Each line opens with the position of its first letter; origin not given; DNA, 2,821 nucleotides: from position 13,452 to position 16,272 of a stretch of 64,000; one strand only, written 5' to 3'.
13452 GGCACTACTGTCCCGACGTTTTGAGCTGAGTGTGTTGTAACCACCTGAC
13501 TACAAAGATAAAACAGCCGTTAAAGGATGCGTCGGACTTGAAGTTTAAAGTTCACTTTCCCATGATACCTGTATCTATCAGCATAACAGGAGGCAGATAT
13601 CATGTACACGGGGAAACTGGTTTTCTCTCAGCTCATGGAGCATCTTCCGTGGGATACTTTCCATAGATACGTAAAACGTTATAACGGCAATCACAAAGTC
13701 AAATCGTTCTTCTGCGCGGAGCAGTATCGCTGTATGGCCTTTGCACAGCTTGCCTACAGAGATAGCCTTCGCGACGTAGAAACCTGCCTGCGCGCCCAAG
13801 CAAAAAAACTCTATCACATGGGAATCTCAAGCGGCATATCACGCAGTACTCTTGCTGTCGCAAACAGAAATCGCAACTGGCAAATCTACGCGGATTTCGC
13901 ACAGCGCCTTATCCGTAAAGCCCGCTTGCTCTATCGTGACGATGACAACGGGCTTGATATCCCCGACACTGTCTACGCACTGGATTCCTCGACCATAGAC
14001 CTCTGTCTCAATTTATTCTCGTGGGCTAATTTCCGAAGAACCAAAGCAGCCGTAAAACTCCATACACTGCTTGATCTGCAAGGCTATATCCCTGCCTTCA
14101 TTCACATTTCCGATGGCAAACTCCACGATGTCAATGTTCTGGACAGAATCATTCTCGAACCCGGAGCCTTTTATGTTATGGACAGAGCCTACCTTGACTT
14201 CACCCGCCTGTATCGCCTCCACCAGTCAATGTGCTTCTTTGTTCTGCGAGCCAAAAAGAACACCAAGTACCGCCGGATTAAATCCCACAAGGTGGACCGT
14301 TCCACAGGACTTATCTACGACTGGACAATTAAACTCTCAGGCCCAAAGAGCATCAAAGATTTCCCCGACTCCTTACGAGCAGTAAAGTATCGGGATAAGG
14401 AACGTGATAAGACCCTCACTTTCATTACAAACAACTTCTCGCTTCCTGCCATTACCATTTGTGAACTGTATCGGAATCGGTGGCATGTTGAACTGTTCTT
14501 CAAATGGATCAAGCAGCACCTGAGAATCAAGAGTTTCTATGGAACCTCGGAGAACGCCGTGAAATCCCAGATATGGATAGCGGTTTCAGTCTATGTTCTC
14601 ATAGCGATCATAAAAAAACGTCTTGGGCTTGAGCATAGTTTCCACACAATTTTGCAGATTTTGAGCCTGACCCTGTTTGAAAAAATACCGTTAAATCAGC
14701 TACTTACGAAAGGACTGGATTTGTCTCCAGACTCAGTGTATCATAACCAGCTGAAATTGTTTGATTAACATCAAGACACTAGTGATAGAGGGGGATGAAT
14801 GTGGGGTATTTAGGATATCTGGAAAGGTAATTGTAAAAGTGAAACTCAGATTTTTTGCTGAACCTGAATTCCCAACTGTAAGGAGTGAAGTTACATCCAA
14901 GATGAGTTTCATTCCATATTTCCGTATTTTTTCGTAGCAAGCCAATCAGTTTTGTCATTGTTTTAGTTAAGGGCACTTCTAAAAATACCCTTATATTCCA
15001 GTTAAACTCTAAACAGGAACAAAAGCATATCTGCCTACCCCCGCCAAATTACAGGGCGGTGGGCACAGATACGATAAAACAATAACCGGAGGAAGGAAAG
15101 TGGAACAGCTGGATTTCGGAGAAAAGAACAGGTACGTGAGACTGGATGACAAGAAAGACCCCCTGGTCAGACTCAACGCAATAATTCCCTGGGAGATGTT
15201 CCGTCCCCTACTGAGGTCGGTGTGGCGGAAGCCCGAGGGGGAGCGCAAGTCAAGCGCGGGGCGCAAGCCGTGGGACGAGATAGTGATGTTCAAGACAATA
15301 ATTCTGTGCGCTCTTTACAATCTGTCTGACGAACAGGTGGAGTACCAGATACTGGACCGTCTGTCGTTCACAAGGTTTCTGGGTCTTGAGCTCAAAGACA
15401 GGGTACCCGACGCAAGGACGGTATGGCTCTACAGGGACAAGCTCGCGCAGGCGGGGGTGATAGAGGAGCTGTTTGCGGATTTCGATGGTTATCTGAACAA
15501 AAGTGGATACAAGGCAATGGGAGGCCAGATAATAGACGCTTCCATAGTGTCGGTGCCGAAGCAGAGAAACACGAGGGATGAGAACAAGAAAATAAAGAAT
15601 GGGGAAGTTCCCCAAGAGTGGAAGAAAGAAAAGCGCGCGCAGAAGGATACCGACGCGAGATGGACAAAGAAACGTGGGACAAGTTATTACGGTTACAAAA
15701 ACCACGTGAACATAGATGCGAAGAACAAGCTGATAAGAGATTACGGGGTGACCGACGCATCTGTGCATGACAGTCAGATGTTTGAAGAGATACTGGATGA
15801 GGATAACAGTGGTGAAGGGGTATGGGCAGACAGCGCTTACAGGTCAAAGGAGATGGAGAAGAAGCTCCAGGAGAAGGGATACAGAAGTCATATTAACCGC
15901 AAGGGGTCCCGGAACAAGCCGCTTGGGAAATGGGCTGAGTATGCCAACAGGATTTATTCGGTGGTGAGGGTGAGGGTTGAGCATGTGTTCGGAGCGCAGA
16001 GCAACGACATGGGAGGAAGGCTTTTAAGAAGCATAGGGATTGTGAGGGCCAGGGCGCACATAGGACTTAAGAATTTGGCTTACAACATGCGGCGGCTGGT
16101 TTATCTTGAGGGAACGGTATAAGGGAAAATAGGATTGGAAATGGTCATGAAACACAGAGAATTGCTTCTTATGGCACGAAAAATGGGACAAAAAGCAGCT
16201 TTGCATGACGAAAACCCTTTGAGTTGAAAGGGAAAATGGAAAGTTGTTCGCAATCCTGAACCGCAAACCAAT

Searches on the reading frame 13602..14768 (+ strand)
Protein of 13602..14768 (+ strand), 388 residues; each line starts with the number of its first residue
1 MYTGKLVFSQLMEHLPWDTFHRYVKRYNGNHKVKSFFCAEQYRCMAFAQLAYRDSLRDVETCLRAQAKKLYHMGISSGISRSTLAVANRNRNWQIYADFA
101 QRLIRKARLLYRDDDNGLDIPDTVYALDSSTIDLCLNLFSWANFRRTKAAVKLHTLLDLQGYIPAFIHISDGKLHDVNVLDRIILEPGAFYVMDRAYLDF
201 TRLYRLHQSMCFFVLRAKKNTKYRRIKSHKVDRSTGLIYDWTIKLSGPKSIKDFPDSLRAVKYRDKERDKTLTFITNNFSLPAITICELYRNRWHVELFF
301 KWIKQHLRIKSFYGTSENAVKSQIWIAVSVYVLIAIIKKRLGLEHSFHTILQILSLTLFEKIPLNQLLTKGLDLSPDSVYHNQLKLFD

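Call 25: search_protein_families(library=pfam, proteins=[window:13602-14768:+], max_evalue=1)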
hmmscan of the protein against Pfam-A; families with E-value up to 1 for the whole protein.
window:13602-14768:+ (388 aa): 4 families
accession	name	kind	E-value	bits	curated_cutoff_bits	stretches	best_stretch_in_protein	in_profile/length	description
PF14294.11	DUF4372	-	2.4e-30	105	25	1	3-75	1-73/74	Domain of unknown function (DUF4372)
PF01609.27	DDE_Tnp_1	-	3.8e-28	99.1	23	1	122-333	4-200/200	Transposase DDE domain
PF13701.12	DDE_Tnp_1_4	-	0.0062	15.3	34.7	1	262-340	296-376/435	Transposase DDE domain group 1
PF22573.2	SPMIP5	-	0.43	10.9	21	0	31-69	24-60/62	Sperm-associated microtubule inner protein 5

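Call 88: search_protein_families(library=ncbifam, proteins=[window:13602-14768:+], max_evalue=1)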
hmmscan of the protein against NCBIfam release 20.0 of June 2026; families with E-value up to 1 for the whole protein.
window:13602-14768:+ (388 aa): 12 families
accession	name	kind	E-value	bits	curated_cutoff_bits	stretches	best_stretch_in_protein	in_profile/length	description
NF033592.1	transpos_IS4_1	equivalog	3.6e-78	263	115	1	12-337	2-331/332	IS4 family transposase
NF033559.2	transpos_IS1634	equivalog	1.2e-14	54.3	100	2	265-354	354-447/483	IS1634 family transposase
NF049925.1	transpos_IS4_4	equivalog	5.1e-12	45.3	250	1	258-339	289-372/449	IS4 family transposase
NF049999.1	transpos_IS701_3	equivalog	6.3e-08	31.9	170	1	264-339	285-362/412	IS701 family transposase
NF049921.1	transpos_IS701_2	equivalog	6.2e-07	29.1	250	1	216-343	173-296/318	IS701 family transposase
NF033580.1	transpos_IS5_3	equivalog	1.2e-06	28.3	110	2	288-332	213-257/258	IS5 family transposase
NF033540.2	transpos_IS701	equivalog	3.5e-05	23.3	150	1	226-335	247-360/363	IS701 family transposase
NF033591.1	transpos_IS4_2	equivalog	0.00027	20.2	152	1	192-306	123-247/340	IS4 family transposase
NF033520.1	transpos_IS982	equivalog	0.00094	18.8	130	1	151-227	114-191/243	IS982 family transposase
NF033590.1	transpos_IS4_3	equivalog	0.0023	17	160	1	283-339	268-324/405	IS4 family transposase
NF011464.0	PRK14879.1-7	equivalog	0.011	15.4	246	1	101-228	51-179/221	Kae1-associated kinase Bud32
NF033541.0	transpos_ISH3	equivalog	0.049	12.8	225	1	193-307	152-269/298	ISH3 family transposase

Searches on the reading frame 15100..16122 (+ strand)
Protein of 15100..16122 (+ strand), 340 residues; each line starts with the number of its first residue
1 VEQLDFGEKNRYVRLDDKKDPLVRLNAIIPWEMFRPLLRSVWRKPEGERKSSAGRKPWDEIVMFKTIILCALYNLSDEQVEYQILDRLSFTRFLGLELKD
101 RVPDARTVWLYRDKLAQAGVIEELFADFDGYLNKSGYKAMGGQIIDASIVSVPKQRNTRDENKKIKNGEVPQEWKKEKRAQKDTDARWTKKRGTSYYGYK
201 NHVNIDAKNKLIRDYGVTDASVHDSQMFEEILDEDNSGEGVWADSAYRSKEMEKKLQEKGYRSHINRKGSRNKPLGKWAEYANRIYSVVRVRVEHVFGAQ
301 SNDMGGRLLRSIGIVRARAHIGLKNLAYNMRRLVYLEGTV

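Call 25: search_protein_families(library=pfam, proteins=[window:15100-16122:+], max_evalue=1)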
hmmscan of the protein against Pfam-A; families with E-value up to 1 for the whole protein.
window:15100-16122:+ (340 aa): 6 families
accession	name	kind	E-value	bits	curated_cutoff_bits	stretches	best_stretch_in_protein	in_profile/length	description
PF01609.27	DDE_Tnp_1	-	1.2e-27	97.4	23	1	142-330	6-200/200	Transposase DDE domain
PF05598.16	DUF772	-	3.9e-19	68.9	23.1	1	54-127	1-73/74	Transposase domain (DUF772)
PF13612.12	DDE_Tnp_1_3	-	5.7e-06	26.8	27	1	186-262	33-106/155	Transposase DDE domain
PF13359.12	DDE_Tnp_4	-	0.00013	22.1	24.8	1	183-298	16-125/158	DDE superfamily endonuclease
PF13586.12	DDE_Tnp_1_2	-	0.00035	21.4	29.2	1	241-299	1-54/86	Transposase DDE domain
PF13751.12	DDE_Tnp_1_6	-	0.003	18.3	25.1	1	280-333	71-124/125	Transposase DDE domain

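Call 88: search_protein_families(library=ncbifam, proteins=[window:15100-16122:+], max_evalue=1)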
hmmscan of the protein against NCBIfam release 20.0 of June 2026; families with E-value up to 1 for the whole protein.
window:15100-16122:+ (340 aa): 8 families
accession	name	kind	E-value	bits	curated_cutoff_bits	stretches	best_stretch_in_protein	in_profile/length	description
NF033581.1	transpos_IS5_4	equivalog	1.3e-83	280.7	140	1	22-330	2-284/285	IS5 family transposase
NF033551.1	transpos_IS1182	equivalog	7.3e-35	120.8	270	3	155-269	224-343/488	IS1182 family transposase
NF033520.1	transpos_IS982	equivalog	3.1e-14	53.2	130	1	178-330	87-241/243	IS982 family transposase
NF033580.1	transpos_IS5_3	equivalog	2e-12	47.2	110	1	98-298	51-226/258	IS5 family transposase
NF033578.1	transpos_IS5_1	equivalog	3.5e-11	42.9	275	2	17-124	14-115/419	IS5 family transposase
NF033579.1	transpos_IS5_2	equivalog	1.9e-08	34.2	140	1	196-273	137-218/289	IS5 family transposase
NF033593.1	transpos_ISNCY_1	equivalog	2e-08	33.4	325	2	183-333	283-442/444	ISNCY family transposase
NF033592.1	transpos_IS4_1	equivalog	2.5e-06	26.9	115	1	180-262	131-201/332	IS4 family transposase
